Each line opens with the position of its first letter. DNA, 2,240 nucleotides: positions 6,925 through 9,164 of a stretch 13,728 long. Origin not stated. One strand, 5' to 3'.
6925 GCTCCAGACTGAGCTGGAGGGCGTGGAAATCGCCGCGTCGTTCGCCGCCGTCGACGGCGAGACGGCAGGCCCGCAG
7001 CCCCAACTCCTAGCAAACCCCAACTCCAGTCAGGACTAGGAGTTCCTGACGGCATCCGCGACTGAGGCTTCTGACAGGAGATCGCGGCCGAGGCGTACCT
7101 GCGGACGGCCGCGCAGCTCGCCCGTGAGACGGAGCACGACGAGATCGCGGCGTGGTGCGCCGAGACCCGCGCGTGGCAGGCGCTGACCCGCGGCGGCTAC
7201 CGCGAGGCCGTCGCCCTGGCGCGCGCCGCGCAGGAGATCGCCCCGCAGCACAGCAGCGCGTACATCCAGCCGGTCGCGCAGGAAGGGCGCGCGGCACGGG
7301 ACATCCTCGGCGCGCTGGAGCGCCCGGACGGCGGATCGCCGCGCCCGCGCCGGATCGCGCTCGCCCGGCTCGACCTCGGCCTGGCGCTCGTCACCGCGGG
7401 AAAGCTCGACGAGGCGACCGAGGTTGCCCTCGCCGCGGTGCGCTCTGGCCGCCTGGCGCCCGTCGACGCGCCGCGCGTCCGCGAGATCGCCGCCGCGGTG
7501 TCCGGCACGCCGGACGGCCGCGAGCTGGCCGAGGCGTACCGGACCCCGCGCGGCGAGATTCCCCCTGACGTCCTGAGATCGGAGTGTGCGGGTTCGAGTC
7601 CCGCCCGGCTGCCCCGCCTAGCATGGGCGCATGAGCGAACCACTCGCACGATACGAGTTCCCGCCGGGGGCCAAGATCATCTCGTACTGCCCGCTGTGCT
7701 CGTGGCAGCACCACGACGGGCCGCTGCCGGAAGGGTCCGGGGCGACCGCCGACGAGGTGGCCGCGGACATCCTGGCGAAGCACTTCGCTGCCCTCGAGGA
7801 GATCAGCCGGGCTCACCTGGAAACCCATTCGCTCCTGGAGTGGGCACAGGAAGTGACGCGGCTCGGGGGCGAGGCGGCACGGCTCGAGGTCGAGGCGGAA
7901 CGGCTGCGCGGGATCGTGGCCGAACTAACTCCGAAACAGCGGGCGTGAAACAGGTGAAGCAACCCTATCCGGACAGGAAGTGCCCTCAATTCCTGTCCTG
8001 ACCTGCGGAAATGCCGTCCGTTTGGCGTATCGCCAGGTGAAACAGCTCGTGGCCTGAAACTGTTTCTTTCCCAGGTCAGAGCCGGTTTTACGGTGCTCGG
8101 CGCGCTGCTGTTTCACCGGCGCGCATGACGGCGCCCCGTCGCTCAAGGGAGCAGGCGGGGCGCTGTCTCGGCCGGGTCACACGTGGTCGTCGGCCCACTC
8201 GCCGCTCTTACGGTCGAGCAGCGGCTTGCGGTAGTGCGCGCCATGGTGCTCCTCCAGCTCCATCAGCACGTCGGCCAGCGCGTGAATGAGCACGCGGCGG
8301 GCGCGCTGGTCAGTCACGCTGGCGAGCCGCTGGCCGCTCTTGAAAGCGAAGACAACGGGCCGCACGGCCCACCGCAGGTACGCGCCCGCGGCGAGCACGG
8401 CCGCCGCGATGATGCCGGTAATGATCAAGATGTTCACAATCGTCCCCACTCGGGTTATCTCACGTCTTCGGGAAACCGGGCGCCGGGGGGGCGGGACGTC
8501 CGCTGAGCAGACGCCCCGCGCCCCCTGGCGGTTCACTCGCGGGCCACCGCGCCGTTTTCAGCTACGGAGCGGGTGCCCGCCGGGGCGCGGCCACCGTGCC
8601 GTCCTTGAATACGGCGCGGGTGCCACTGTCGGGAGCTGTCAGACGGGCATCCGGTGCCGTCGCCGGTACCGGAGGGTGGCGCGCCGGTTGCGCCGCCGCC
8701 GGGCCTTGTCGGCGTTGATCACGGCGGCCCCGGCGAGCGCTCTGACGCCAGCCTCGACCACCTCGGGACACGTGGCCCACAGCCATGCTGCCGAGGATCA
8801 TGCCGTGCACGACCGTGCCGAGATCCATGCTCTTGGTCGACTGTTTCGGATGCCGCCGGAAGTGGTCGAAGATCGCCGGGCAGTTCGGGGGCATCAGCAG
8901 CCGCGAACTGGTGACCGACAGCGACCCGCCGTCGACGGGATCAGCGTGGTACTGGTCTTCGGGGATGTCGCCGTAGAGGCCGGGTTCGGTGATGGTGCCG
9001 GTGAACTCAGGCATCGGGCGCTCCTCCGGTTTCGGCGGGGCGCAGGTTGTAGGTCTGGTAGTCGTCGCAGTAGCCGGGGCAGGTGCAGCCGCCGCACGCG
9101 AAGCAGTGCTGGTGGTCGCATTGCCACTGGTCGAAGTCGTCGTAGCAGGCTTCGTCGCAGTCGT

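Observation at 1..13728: The window closes on itself: 25-bp terminal identity with an ORF running in frame across the junction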

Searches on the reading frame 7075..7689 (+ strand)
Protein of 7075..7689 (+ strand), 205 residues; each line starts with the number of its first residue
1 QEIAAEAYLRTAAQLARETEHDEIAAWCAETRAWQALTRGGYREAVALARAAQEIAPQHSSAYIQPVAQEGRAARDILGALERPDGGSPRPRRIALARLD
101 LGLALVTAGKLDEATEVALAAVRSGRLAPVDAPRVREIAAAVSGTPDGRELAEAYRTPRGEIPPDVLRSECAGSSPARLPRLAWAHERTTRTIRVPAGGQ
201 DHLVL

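Call 36: search_protein_families(library=pfam, max_evalue=0.1, proteins=[window:7075-7689:+])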
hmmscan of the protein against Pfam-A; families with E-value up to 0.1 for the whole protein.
seq(205 aa): 2 families
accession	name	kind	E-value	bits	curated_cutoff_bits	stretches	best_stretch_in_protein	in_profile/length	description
PF13424.12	TPR_12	-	0.0052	17.4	30.1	1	5-57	22-76/77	Tetratricopeptide repeat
PF13432.12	TPR_16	-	0.043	14.7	32.7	1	73-126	16-62/65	Tetratricopeptide repeat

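Call 37: search_protein_families(library=ncbifam, max_evalue=0.01, proteins=[window:7075-7689:+])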
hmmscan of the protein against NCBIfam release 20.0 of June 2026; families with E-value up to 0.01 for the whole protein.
seq(205 aa): 1 family
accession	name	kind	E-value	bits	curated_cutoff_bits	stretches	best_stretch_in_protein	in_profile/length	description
NF053720.1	NsdA_fam_reg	subfamily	1.6e-08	34.5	75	1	4-65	219-280/432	NsdA family TPR-like regulatory protein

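Call 65: find_homologous_proteins(query=window:7075-7584:+, max_evalue=0.00001)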
Query seq(170 aa) (170 aa): 52 proteins with E <= 0.00001 among 8000 candidates.
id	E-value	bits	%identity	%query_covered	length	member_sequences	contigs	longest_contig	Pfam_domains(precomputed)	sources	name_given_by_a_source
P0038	4.3e-43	165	47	92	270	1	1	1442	-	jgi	jgi:tetratricopeptide (TPR) repeat protein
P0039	3.1e-41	159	44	96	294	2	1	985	-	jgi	jgi:hypothetical protein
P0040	2.8e-40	156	46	92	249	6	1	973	-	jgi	jgi:hypothetical protein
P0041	3.4e-40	156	45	94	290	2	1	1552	-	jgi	jgi:tetratricopeptide (TPR) repeat protein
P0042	6.2e-39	152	46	90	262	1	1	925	-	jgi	jgi:hypothetical protein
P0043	1.0e-38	151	43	91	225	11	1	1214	-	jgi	jgi:hypothetical protein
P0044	1.2e-38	151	67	35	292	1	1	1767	-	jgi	jgi:hypothetical protein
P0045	8.8e-35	138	40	92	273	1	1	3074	-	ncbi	-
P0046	1.3e-33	135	53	92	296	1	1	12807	-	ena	-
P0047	1.3e-33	135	67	41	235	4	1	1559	-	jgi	jgi:tetratricopeptide (TPR) repeat protein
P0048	1.1e-32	132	47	79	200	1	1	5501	-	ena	-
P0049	2.6e-31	127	45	79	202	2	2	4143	-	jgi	jgi:tetratricopeptide (TPR) repeat protein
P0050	3.0e-31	127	45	84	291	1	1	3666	-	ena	-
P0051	1.1e-30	125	39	92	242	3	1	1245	PF13424.13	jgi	jgi:hypothetical protein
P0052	3.6e-30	123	39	81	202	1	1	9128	-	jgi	jgi:hypothetical protein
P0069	1.1e-20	93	43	56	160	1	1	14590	-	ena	-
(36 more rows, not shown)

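Call 66: find_encoding_contigs(protein=P0046, flank=10000, max_places=2)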
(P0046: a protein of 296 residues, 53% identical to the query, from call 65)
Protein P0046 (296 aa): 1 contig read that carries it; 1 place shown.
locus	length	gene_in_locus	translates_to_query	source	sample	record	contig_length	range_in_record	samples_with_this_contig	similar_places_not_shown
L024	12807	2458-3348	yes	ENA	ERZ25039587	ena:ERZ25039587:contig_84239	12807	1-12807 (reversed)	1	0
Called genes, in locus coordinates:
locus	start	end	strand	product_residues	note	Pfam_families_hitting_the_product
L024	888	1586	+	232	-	-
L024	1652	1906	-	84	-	-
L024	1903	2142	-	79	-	-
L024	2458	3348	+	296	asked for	-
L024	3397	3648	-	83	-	-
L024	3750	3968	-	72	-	PF21748:UPF0150, PF15919:HicB_lk_antitox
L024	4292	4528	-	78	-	PF00589:Phage_integrase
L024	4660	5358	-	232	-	-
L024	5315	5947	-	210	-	PF00753:Lactamase_B (faint), PF13483:Lactamase_B_3, PF12706:Lactamase_B_2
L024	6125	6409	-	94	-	PF13560:HTH_31, PF12844:HTH_19, PF01381:HTH_3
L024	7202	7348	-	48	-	-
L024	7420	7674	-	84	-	PF00248:Aldo_ket_red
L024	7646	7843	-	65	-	-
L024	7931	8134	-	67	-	-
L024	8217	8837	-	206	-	PF02779:Transket_pyr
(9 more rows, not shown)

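Call 67: find_encoding_contigs(protein=P0069, flank=10000, max_places=2)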
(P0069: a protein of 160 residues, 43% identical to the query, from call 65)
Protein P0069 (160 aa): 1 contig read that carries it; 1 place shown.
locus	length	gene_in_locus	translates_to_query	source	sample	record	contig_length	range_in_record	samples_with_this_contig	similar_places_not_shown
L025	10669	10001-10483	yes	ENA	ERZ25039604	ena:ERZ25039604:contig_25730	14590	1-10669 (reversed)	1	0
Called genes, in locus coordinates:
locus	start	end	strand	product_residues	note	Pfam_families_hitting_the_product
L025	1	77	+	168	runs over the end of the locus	PF13302:Acetyltransf_3, PF13523:Acetyltransf_8 (weak), PF00583:Acetyltransf_1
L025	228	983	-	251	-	-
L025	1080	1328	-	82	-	PF00392:GntR, PF08279:HTH_11 (weak)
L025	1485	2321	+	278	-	PF01381:HTH_3, PF13560:HTH_31, PF19054:DUF5753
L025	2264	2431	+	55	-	PF04149:DUF397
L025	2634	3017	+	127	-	PF13581:HATPase_c_2, PF02518:HATPase_c (faint)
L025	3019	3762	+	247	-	PF00392:GntR (weak)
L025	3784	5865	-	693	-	PF09254:FokI_cleav_dom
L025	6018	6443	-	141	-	PF00589:Phage_integrase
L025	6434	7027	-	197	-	PF02899:Phage_int_SAM_1 (faint), PF13495:Phage_int_SAM_4 (weak)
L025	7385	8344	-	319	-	PF00589:Phage_integrase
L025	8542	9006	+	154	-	-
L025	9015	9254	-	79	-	-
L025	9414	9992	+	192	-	PF13560:HTH_31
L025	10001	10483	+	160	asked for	-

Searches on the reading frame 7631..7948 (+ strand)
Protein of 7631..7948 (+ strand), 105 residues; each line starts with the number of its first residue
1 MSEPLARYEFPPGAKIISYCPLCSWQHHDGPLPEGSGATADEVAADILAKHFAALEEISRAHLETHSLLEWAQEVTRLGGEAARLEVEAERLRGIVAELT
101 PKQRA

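Call 9: search_protein_families(library=pfam, max_evalue=0.01, proteins=[window:7631-7948:+])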
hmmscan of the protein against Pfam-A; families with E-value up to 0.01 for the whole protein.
window:7631-7948:+ (105 aa): 0 families

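Call 10: search_protein_families(library=phrogs, max_evalue=0.01, proteins=[window:7631-7948:+])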
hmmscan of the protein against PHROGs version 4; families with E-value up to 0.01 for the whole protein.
window:7631-7948:+ (105 aa): 0 families

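Call 17: find_encoding_contigs(protein=window:7631-7948:+, flank=10000, max_places=10)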
Protein window:7631-7948:+ (105 aa): 3 contigs read that carry it; 3 places shown.
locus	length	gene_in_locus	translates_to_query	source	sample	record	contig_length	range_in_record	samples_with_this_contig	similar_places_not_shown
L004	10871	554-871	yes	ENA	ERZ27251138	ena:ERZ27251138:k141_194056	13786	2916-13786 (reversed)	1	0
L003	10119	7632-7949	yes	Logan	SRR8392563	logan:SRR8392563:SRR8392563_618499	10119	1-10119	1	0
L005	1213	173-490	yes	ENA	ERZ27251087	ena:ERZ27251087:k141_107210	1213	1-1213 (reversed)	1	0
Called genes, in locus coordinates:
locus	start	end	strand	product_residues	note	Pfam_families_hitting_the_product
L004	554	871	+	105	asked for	-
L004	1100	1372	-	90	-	-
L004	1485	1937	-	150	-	-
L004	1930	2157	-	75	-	-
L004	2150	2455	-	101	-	-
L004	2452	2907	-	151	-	PF13560:HTH_31 (faint), PF01381:HTH_3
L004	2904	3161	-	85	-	-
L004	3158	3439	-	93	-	-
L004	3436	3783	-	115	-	-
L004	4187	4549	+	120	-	-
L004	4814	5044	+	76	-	-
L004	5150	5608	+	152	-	-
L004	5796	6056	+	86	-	-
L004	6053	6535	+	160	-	PF05866:RusA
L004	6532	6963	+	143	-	-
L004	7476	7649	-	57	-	-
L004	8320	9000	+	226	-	-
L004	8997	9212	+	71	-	-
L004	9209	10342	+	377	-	PF13384:HTH_23 (weak)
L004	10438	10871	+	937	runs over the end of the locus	PF10145:PhageMin_Tail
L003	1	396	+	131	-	?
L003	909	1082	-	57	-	-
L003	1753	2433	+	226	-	-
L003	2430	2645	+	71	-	-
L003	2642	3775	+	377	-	PF13384:HTH_23 (weak)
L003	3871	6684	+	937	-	PF10145:PhageMin_Tail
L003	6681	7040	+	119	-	-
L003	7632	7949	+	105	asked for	-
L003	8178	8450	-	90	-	-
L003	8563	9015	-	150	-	-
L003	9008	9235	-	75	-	-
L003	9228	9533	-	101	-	-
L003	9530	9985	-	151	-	PF13560:HTH_31 (faint), PF01381:HTH_3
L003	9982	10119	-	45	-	?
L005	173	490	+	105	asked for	-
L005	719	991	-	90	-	-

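Call 37: search_protein_families(library=ncbifam, max_evalue=0.01, proteins=[window:7631-7948:+])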
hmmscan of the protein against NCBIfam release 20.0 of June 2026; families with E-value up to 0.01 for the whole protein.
window:7631-7948:+ (105 aa): 0 families

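Call 108: search_protein_families(library=padloc, max_evalue=0.01, proteins=[window:7631-7948:+])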
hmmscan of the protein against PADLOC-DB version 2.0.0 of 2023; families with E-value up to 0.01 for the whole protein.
window:7631-7948:+ (105 aa): 0 families

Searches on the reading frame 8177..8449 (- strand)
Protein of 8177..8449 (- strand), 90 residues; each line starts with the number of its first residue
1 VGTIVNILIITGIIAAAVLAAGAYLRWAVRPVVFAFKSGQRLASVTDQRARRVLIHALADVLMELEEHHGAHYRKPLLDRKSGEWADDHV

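Call 33: search_protein_families(library=pfam, max_evalue=0.05, proteins=[window:8177-8449:-])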
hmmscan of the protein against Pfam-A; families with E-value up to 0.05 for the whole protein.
window:8177-8449:- (90 aa): 0 families

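Call 34: search_protein_families(library=phrogs, max_evalue=0.05, proteins=[window:8177-8449:-])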
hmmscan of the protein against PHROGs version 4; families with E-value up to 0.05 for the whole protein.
window:8177-8449:- (90 aa): 0 families

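Call 108: search_protein_families(library=padloc, max_evalue=0.01, proteins=[window:8177-8449:-])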
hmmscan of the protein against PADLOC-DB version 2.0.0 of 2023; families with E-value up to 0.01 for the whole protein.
window:8177-8449:- (90 aa): 0 families

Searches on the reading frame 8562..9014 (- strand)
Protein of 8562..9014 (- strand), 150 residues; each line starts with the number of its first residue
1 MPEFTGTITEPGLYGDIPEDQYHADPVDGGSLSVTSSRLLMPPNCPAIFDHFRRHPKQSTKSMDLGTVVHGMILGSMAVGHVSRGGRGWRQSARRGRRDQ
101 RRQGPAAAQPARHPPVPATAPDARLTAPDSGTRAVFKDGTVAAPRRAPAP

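Call 33: search_protein_families(library=pfam, max_evalue=0.05, proteins=[window:8562-9014:-])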
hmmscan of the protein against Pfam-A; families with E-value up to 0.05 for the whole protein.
window:8562-9014:- (150 aa): 0 families

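Call 34: search_protein_families(library=phrogs, max_evalue=0.05, proteins=[window:8562-9014:-])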
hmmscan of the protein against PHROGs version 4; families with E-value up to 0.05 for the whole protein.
window:8562-9014:- (150 aa): 1 family
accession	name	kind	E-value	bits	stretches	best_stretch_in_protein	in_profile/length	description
phrog_412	-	DNA, RNA and nucleotide metabolism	1.1e-14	55.6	1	5-76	132-200/440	exonuclease VIII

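Call 37: search_protein_families(library=ncbifam, max_evalue=0.01, proteins=[window:8562-9014:-])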
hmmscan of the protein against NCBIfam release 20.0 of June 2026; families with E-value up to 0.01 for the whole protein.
window:8562-9014:- (150 aa): 1 family
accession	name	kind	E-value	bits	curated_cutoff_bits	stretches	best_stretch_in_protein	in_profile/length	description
NF007259.0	PRK09709.1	equivalog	0.00069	17.8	1269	1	8-75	605-668/877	exodeoxyribonuclease VIII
